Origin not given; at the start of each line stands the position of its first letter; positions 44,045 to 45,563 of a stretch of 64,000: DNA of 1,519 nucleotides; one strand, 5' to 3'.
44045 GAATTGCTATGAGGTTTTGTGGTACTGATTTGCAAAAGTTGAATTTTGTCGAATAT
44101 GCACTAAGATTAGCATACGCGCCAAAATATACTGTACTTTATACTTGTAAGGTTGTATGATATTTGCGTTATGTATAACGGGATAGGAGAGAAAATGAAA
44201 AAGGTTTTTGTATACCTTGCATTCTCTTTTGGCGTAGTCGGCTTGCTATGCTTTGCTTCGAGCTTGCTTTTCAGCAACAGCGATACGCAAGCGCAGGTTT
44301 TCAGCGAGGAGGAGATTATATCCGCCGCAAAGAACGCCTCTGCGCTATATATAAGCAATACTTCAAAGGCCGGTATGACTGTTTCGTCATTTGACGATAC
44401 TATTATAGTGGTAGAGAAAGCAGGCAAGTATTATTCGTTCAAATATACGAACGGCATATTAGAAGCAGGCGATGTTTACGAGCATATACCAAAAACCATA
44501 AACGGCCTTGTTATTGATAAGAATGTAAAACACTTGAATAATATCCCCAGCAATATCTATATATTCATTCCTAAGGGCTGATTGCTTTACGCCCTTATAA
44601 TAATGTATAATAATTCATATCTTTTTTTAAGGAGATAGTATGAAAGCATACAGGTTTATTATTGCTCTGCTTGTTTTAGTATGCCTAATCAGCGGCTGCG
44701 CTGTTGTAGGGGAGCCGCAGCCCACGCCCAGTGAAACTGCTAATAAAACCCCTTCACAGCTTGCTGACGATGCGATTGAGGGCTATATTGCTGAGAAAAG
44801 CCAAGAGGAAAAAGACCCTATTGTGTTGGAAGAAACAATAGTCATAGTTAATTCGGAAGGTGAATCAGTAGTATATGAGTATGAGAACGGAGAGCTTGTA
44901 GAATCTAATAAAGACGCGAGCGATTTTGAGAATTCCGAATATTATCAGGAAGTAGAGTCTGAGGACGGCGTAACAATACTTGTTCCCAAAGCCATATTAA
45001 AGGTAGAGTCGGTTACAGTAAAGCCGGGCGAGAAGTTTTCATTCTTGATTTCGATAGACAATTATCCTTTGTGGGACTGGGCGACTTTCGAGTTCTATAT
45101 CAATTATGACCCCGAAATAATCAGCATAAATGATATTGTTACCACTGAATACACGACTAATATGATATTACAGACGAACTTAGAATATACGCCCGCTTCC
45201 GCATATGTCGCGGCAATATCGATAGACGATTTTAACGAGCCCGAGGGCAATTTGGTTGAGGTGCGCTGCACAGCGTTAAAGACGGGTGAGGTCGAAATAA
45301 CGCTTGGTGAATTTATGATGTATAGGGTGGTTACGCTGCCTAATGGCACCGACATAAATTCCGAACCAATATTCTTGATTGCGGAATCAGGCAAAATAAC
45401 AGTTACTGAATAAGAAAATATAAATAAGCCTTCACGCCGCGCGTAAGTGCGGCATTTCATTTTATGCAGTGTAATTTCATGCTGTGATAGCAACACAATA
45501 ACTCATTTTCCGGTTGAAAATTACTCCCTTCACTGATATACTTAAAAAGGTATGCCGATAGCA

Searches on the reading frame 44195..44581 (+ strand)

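Call 3: search_protein_families(library=pfam, proteins=[window:44195-44581:+], max_evalue=1)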
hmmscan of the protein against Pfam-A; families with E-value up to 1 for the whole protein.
window:44195-44581:+ (128 aa): 2 families
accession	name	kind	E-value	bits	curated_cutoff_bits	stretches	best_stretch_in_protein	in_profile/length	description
PF24406.1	nSTAND_NTPase4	-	0.025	15.1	27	1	36-85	3-51/58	Novel STAND NTPase 4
PF01597.25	GCV_H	-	0.12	12.7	22.2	1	70-112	35-77/122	Glycine cleavage H-protein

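Call 4: search_protein_families(library=ncbifam, proteins=[window:44195-44581:+], max_evalue=1)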
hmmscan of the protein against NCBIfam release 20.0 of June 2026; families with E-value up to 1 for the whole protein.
window:44195-44581:+ (128 aa): 0 families

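Call 79: search_protein_families(library=phrogs, proteins=[window:44195-44581:+], max_evalue=0.01)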
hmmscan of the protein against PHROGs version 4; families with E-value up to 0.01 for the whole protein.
window:44195-44581:+ (128 aa): 1 family
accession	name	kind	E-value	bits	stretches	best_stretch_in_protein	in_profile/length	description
phrog_3000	-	unknown function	0.0028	18.3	1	33-105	21-90/209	-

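Call 80: search_protein_families(library=padloc, proteins=[window:44195-44581:+], max_evalue=0.01)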
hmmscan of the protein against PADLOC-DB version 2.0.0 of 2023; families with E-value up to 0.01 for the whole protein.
window:44195-44581:+ (128 aa): 0 families

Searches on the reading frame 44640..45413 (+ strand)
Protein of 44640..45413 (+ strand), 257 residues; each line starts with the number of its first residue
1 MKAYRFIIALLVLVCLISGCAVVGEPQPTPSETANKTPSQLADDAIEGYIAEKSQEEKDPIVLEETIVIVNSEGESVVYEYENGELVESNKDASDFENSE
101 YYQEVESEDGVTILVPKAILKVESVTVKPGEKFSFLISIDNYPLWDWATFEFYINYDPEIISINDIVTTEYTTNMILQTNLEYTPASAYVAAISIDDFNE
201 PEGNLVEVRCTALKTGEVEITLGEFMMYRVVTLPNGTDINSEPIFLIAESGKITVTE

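Call 3: search_protein_families(library=pfam, proteins=[window:44640-45413:+], max_evalue=1)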
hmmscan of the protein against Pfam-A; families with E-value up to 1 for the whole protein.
window:44640-45413:+ (257 aa): 1 family
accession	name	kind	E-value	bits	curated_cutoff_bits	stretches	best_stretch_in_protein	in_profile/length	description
PF00963.24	Cohesin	-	5.2e-07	30.4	24.1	1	120-222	3-111/139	Cohesin domain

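Call 4: search_protein_families(library=ncbifam, proteins=[window:44640-45413:+], max_evalue=1)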
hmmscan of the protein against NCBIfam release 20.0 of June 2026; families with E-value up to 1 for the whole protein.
window:44640-45413:+ (257 aa): 4 families
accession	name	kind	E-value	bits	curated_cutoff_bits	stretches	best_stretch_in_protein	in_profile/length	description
NF045617.1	mostly_LP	subfamily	0.039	14.1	43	1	8-35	3-28/119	putative T6SS immunity periplasmic lipoprotein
NF010409.0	PRK13835.1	subfamily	0.07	13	162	1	5-60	5-59/148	conjugal transfer protein TrbH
NF010429.0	PRK13855.1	equivalog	0.22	10.7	374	1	27-133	74-180/377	type IV secretion system protein VirB10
NF047847.2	SS_mature_LptM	equivalog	0.74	10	27.7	0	1-20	1-20/31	LPS translocon maturation chaperone LptM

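Call 79: search_protein_families(library=phrogs, proteins=[window:44640-45413:+], max_evalue=0.01)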
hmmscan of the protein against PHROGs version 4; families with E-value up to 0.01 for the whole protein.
window:44640-45413:+ (257 aa): 1 family
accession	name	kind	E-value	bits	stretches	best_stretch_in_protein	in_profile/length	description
phrog_914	-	unknown function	0.0014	20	1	9-105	5-96/118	-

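Call 80: search_protein_families(library=padloc, proteins=[window:44640-45413:+], max_evalue=0.01)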
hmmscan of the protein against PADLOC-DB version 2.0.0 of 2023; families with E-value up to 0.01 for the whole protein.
window:44640-45413:+ (257 aa): 0 families

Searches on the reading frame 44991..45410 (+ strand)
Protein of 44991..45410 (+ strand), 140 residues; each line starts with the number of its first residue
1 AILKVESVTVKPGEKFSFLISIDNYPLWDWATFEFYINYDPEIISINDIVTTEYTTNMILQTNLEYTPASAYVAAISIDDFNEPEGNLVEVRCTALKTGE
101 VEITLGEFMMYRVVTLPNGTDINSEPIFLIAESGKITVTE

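Call 68: search_solved_structures(query=window:44991-45410:+, max_evalue=1)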
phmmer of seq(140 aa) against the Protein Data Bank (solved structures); distinct sequences matched with E-value up to 1: 1.
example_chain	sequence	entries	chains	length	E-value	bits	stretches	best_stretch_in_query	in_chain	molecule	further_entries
1aoh_A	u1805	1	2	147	0.11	15.9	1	3-53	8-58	Cellulosomal-scaffolding protein A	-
